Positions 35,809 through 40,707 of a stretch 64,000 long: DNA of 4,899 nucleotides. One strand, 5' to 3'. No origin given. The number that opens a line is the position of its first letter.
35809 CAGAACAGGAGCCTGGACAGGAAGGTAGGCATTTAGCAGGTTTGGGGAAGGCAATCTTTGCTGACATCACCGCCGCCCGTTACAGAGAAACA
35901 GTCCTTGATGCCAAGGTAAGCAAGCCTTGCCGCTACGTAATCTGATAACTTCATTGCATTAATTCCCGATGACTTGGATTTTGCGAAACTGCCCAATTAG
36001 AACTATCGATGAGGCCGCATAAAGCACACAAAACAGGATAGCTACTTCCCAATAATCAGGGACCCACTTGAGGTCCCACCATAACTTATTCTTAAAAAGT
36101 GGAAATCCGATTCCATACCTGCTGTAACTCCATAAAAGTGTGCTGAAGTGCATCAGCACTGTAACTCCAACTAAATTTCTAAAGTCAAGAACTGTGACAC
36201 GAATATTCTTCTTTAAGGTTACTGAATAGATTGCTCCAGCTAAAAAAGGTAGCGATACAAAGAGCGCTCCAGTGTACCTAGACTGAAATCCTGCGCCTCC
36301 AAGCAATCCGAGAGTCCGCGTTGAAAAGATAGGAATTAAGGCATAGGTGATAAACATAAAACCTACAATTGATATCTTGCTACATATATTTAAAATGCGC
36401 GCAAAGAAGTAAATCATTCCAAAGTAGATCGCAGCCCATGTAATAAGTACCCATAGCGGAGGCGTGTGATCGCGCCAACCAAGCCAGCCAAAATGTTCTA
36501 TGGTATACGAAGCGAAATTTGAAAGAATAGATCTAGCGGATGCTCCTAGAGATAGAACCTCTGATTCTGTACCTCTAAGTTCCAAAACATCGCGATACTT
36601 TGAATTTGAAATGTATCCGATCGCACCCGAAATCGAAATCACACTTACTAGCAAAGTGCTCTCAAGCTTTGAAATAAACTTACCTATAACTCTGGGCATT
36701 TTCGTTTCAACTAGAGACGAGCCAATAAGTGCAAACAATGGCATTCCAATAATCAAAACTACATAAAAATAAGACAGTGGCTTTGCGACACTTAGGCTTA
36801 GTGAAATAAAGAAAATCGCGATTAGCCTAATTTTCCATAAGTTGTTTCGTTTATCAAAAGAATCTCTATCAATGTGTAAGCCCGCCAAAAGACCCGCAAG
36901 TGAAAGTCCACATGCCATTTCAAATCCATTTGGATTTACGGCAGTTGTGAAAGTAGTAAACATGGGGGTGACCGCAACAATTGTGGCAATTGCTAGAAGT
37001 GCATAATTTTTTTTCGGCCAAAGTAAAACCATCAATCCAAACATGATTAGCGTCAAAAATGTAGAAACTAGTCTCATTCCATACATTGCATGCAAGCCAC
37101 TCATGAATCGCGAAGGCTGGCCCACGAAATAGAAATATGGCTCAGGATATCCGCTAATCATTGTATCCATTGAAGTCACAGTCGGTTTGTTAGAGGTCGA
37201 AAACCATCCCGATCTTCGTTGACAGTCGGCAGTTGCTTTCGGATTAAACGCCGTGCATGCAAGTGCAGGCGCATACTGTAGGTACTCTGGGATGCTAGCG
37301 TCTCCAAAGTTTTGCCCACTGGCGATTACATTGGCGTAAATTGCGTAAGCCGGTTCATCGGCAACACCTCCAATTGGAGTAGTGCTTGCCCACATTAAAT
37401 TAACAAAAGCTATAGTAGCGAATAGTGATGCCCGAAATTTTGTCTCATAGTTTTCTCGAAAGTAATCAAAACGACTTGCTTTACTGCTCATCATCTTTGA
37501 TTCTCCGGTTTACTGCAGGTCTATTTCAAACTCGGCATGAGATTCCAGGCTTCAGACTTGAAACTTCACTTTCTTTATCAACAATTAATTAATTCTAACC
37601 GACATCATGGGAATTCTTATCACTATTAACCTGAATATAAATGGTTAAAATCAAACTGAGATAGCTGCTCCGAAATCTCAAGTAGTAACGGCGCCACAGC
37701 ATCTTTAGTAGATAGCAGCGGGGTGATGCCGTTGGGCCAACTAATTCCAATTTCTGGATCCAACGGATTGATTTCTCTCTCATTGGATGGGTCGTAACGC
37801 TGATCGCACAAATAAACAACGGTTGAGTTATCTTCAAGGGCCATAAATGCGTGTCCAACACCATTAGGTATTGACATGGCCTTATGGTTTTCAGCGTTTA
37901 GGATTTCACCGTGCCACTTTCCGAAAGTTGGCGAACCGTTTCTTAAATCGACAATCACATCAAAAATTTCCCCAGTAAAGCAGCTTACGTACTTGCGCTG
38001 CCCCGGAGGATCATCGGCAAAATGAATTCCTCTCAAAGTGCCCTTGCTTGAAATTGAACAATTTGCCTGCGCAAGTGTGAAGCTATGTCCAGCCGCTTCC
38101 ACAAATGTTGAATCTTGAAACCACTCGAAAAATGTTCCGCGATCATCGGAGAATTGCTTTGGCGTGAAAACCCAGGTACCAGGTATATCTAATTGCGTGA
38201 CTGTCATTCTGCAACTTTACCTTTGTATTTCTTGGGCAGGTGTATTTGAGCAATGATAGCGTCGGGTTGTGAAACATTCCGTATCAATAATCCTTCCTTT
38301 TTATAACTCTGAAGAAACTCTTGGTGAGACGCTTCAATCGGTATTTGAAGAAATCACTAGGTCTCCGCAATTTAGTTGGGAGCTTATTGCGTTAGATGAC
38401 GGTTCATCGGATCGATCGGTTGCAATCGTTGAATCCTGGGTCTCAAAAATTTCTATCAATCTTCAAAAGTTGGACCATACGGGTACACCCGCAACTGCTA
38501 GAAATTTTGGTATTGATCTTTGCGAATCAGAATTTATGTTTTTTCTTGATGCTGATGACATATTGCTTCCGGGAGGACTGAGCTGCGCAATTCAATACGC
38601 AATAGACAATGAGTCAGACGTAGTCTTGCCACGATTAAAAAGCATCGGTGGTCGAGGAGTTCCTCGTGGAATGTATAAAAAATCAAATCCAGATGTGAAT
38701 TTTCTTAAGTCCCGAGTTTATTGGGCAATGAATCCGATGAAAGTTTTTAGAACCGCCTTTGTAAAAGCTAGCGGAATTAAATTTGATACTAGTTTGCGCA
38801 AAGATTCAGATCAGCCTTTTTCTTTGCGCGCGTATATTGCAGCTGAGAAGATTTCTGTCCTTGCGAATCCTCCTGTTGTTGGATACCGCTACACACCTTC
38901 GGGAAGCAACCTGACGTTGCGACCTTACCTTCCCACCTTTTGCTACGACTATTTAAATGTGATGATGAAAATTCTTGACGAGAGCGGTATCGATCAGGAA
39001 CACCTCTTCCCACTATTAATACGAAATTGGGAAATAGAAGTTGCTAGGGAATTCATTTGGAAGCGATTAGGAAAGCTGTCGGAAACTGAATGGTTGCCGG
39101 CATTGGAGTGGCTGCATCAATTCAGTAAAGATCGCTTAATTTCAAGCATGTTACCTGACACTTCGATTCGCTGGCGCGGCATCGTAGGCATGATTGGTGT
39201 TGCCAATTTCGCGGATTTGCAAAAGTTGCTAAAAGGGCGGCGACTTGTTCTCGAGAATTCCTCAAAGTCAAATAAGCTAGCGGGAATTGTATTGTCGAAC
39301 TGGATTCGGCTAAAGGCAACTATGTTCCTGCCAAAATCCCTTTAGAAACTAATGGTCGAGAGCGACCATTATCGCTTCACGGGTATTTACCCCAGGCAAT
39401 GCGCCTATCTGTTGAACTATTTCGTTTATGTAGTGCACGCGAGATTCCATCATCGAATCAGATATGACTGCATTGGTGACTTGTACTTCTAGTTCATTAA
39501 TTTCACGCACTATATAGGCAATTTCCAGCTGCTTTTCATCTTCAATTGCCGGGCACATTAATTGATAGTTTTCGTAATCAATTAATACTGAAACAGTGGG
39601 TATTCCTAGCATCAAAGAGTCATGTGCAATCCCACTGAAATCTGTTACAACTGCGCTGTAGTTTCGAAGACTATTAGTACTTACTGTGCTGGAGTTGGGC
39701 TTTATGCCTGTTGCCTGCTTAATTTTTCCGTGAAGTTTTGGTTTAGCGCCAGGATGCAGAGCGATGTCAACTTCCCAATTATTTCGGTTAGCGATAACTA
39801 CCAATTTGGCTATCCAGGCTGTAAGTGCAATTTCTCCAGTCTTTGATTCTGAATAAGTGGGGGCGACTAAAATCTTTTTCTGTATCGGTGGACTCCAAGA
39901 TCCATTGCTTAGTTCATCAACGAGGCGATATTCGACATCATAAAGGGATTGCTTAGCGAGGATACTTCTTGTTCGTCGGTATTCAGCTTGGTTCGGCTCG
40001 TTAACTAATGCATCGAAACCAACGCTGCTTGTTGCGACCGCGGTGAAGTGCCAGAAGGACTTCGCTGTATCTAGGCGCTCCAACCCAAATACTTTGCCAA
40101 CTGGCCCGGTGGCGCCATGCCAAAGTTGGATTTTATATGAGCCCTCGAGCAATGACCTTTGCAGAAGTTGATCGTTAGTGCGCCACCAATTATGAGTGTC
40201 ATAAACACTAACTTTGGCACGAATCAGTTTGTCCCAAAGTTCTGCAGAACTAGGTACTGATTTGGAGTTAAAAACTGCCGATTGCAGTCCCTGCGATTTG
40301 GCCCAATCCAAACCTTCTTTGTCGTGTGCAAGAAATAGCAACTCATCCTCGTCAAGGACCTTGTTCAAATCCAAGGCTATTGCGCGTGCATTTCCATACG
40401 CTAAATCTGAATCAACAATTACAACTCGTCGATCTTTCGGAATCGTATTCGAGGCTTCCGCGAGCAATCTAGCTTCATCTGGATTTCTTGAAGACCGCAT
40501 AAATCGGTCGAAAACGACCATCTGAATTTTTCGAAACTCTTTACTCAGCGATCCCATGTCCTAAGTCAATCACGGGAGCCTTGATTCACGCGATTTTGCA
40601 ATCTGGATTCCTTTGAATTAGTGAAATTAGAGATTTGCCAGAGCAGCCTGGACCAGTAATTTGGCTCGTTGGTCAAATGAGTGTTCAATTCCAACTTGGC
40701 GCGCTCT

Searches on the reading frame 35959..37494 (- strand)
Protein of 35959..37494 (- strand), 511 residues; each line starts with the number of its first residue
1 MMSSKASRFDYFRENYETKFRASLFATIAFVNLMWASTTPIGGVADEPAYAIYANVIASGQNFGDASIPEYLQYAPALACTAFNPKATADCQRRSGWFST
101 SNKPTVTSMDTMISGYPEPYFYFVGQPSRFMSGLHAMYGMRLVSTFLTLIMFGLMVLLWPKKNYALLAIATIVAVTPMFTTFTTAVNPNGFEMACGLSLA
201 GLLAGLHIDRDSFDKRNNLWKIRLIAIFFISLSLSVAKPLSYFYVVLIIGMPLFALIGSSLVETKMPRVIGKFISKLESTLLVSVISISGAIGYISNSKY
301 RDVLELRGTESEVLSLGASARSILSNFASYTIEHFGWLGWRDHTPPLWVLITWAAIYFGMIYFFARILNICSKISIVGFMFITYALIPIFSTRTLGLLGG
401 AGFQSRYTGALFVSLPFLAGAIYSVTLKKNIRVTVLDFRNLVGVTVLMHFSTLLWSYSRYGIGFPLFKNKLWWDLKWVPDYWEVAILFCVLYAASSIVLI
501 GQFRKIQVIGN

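Call 6: search_protein_families(library=pfam, proteins=[window:35959-37494:-])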
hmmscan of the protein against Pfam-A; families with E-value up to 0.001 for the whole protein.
window:35959-37494:- (511 aa): 1 family
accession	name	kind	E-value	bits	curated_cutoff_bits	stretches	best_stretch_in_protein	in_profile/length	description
PF09913.15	DUF2142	-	1e-16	61.2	30.1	1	30-411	2-391/395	Predicted membrane protein (DUF2142)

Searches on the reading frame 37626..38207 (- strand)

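Call 6: search_protein_families(library=pfam, proteins=[window:37626-38207:-])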
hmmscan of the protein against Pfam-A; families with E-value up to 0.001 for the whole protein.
window:37626-38207:- (193 aa): 1 family
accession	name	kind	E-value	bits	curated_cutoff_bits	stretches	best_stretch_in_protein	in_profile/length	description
PF00908.23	dTDP_sugar_isom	-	2.1e-62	210.2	27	1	6-175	2-166/168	dTDP-4-dehydrorhamnose 3,5-epimerase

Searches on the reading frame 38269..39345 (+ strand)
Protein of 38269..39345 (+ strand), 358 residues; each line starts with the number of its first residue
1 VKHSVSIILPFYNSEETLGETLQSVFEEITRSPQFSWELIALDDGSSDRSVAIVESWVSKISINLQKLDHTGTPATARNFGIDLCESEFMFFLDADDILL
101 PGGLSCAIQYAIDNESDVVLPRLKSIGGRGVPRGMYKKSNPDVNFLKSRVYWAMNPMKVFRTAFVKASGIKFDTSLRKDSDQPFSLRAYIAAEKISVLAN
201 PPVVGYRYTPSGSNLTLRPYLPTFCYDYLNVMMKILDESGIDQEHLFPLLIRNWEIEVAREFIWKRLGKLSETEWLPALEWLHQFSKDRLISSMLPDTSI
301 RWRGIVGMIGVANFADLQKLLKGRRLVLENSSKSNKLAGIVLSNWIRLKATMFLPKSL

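Call 6: search_protein_families(library=pfam, proteins=[window:38269-39345:+])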
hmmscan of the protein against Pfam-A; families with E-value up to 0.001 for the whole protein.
window:38269-39345:+ (358 aa): 2 families
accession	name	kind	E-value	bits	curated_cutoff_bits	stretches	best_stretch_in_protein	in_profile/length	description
PF00535.33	Glycos_transf_2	-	3.4e-24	86.1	23.3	1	6-146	1-132/168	Glycosyl transferase family 2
PF10111.15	Glyco_tranf_2_2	-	8e-10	39.1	27.3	1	6-99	1-94/276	Glycosyltransferase like family 2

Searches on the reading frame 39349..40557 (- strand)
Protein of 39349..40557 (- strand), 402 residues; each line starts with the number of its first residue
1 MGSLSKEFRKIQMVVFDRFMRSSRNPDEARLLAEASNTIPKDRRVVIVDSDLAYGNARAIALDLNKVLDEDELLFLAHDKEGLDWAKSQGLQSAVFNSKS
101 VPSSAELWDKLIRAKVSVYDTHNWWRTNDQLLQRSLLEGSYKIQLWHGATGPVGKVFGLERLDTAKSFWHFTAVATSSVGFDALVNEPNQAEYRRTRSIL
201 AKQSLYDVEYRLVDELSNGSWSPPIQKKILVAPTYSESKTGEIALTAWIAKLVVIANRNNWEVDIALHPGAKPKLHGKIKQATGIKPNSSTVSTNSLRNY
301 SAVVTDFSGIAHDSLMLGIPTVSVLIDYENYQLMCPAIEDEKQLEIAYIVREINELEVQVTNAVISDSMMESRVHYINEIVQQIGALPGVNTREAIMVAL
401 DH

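Call 6: search_protein_families(library=pfam, proteins=[window:39349-40557:-])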
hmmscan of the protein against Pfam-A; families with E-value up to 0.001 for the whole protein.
window:39349-40557:- (402 aa): 1 family
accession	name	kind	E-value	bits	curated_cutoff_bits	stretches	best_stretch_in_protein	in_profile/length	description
PF04464.20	Glyphos_transf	-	2.1e-06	27.4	22.1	1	226-376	192-344/367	CDP-Glycerol:Poly(glycerophosphate) glycerophosphotransferase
